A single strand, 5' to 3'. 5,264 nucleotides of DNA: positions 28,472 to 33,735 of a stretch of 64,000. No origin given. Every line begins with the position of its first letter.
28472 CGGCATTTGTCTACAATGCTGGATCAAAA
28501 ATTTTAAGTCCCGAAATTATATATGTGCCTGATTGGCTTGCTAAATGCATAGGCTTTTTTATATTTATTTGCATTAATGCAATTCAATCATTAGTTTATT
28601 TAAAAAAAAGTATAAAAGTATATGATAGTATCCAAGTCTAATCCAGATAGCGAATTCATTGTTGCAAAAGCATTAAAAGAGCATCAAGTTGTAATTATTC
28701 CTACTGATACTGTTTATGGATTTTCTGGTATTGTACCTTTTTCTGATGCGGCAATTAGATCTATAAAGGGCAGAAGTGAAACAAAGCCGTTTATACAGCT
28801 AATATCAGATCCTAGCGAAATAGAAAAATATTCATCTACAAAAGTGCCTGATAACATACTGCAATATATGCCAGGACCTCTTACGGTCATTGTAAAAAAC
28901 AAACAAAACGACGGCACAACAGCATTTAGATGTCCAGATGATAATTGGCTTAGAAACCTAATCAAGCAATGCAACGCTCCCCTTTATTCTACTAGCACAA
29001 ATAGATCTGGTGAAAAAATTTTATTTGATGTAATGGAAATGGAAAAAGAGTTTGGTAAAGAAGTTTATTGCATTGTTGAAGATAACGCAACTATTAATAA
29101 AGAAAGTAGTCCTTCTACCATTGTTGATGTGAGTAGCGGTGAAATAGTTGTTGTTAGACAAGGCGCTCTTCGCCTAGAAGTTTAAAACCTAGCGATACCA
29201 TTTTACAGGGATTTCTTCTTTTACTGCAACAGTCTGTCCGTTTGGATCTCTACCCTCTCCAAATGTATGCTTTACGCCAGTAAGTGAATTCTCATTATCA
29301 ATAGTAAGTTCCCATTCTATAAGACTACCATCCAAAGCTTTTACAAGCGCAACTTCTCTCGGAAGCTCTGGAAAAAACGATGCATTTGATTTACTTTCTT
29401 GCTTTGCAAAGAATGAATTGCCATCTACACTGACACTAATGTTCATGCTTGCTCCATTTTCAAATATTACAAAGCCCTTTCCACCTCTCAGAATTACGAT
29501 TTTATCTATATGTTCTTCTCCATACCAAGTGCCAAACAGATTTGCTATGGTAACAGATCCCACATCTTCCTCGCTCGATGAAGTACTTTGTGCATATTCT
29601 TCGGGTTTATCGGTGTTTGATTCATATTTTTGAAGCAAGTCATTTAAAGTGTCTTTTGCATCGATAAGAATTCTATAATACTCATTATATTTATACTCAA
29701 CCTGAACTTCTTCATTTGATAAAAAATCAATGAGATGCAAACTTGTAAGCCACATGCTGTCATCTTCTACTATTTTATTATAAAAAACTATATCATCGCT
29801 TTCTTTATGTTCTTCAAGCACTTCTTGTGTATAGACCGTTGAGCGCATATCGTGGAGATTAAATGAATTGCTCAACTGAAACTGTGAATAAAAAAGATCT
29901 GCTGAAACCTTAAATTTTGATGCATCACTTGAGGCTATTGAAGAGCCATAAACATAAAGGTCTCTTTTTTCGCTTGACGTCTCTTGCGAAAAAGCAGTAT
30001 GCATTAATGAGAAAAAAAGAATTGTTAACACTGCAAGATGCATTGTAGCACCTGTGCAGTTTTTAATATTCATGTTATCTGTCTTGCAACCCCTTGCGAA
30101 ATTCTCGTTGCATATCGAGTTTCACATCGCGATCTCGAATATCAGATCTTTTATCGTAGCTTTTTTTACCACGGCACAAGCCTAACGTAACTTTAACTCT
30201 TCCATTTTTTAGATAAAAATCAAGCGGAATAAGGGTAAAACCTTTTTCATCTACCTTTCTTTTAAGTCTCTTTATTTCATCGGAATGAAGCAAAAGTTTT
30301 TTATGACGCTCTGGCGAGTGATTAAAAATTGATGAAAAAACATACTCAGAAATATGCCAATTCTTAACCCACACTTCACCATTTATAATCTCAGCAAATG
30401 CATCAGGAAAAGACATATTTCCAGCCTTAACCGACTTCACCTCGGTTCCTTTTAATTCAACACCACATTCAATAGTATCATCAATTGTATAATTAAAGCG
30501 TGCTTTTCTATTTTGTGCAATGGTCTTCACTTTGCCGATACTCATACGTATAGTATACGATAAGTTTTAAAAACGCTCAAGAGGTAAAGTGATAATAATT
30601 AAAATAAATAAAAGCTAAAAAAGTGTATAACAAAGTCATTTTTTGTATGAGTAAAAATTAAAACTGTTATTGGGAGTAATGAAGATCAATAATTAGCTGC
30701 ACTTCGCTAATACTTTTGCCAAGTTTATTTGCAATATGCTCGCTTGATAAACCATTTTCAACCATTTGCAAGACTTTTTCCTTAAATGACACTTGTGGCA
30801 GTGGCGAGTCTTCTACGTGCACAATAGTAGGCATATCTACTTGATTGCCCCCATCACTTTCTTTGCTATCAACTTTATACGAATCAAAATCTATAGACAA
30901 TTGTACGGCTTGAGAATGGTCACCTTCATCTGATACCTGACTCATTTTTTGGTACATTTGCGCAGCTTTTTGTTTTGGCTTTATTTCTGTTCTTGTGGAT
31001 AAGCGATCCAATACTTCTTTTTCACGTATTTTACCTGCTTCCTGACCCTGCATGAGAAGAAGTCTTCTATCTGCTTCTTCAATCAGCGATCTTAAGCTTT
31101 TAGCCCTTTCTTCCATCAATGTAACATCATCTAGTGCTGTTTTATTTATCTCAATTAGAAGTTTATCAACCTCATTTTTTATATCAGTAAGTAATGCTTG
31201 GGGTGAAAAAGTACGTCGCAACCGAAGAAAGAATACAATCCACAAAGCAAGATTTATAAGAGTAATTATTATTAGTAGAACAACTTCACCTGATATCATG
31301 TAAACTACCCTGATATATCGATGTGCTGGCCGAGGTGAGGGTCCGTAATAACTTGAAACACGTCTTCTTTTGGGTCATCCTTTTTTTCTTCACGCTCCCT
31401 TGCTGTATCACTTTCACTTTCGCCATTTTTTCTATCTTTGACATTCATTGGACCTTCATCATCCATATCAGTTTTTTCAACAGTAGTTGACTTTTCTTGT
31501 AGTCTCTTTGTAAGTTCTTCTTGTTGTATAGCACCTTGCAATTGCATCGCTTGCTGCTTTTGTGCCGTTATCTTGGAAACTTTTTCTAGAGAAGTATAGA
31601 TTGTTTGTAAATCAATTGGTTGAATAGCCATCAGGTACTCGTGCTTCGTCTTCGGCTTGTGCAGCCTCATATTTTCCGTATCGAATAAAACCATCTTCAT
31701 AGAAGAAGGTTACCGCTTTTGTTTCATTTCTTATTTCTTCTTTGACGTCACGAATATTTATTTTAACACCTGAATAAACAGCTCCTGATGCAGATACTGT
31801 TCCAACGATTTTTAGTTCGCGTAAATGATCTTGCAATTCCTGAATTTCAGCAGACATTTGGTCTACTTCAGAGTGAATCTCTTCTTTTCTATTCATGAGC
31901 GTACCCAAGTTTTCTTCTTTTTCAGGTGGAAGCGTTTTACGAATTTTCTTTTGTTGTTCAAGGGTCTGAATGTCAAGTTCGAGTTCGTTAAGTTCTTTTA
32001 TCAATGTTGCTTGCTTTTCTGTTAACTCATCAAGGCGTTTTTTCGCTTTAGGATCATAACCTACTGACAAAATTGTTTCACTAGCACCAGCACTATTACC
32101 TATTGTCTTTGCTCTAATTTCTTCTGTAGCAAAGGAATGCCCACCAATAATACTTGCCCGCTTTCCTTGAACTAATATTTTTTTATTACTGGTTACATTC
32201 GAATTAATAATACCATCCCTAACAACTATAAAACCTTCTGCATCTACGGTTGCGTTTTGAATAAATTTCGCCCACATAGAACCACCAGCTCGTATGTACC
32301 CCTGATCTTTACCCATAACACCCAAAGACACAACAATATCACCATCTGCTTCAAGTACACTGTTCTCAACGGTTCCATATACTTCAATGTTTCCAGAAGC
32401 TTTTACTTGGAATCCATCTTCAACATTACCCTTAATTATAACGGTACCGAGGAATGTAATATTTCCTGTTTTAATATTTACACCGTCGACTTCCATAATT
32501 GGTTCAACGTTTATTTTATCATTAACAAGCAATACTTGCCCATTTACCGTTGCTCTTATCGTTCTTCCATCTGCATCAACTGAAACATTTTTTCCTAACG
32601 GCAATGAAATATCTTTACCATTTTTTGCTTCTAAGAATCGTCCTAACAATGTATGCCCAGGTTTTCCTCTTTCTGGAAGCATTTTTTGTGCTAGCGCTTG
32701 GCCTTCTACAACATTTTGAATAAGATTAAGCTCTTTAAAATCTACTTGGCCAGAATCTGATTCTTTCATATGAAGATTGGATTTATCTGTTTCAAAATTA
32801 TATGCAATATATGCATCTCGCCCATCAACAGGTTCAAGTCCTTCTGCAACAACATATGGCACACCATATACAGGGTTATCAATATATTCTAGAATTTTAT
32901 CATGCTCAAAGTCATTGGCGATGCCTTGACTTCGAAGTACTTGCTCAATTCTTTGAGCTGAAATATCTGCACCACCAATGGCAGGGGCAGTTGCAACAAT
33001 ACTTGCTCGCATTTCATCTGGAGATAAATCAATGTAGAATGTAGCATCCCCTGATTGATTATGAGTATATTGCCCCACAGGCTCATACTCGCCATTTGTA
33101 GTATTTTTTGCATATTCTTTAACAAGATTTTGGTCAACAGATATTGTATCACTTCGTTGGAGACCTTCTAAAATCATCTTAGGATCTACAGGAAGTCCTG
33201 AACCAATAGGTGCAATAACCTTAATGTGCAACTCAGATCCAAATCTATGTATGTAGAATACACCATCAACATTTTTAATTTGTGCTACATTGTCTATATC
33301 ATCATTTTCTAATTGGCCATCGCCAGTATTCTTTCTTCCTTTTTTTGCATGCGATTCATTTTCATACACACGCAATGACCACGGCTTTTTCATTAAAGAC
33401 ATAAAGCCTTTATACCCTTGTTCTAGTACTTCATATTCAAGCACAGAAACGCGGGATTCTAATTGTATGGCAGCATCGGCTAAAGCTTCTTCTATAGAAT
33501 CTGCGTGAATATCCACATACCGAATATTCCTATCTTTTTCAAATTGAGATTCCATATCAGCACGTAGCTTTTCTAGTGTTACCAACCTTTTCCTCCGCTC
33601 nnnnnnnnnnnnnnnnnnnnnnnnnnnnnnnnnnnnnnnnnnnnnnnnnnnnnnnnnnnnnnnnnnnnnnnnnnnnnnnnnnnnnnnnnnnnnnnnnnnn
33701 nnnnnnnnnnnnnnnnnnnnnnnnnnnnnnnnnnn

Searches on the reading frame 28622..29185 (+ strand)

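Call 73: search_protein_families(library=pfam, proteins=[window:28622-29185:+], max_evalue=0.00001)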
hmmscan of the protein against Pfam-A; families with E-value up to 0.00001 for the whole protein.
window:28622-29185:+ (187 aa): 1 family
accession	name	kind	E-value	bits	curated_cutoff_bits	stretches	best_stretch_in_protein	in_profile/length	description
PF01300.24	Sua5_yciO_yrdC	-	3.5e-36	124.8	25.1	1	17-181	2-178/178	Telomere recombination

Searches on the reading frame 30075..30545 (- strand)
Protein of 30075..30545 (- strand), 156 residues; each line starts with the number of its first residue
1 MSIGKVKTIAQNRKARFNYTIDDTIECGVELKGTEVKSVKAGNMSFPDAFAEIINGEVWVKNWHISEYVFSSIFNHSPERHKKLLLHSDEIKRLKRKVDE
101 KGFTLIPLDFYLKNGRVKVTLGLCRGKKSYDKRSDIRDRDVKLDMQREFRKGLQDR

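Call 73: search_protein_families(library=pfam, proteins=[window:30075-30545:-], max_evalue=0.00001)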
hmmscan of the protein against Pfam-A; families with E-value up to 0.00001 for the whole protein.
window:30075-30545:- (156 aa): 1 family
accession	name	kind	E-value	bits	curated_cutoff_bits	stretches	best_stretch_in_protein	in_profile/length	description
PF01668.23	SmpB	-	5.4e-58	195.4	27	1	9-150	1-142/143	SmpB protein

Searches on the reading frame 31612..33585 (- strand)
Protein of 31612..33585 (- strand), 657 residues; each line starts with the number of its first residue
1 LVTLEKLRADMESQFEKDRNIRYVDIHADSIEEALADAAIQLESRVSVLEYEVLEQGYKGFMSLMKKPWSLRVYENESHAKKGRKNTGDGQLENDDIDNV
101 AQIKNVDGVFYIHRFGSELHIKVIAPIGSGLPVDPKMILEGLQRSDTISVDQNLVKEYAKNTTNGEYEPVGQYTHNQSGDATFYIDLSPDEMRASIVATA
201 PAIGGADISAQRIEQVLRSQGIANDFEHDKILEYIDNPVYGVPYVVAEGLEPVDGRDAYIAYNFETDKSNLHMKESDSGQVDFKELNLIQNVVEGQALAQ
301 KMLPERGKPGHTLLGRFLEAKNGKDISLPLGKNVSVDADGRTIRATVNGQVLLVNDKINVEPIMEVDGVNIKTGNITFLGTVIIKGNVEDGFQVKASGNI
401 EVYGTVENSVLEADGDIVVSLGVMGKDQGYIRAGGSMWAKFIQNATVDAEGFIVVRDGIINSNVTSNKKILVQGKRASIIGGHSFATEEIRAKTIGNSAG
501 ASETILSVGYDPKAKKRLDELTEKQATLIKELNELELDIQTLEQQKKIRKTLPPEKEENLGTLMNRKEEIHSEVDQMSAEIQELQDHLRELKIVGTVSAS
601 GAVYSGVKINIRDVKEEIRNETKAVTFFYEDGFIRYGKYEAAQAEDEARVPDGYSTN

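Call 73: search_protein_families(library=pfam, proteins=[window:31612-33585:-], max_evalue=0.00001)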
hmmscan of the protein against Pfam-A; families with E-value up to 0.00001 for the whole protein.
window:31612-33585:- (657 aa): 3 families
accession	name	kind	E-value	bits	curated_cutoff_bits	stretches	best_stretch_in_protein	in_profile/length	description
PF03961.19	FapA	-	1.5e-74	251.5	31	1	362-632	1-270/272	Flagellar Assembly Protein A beta solenoid domain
PF20250.3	FapA_N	-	5.4e-45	153.4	27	1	184-355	2-177/178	Flagellar Assembly Protein A N-terminal region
PF14804.11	Jag_N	-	3.7e-11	43.7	25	1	27-74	2-49/50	Jag N-terminus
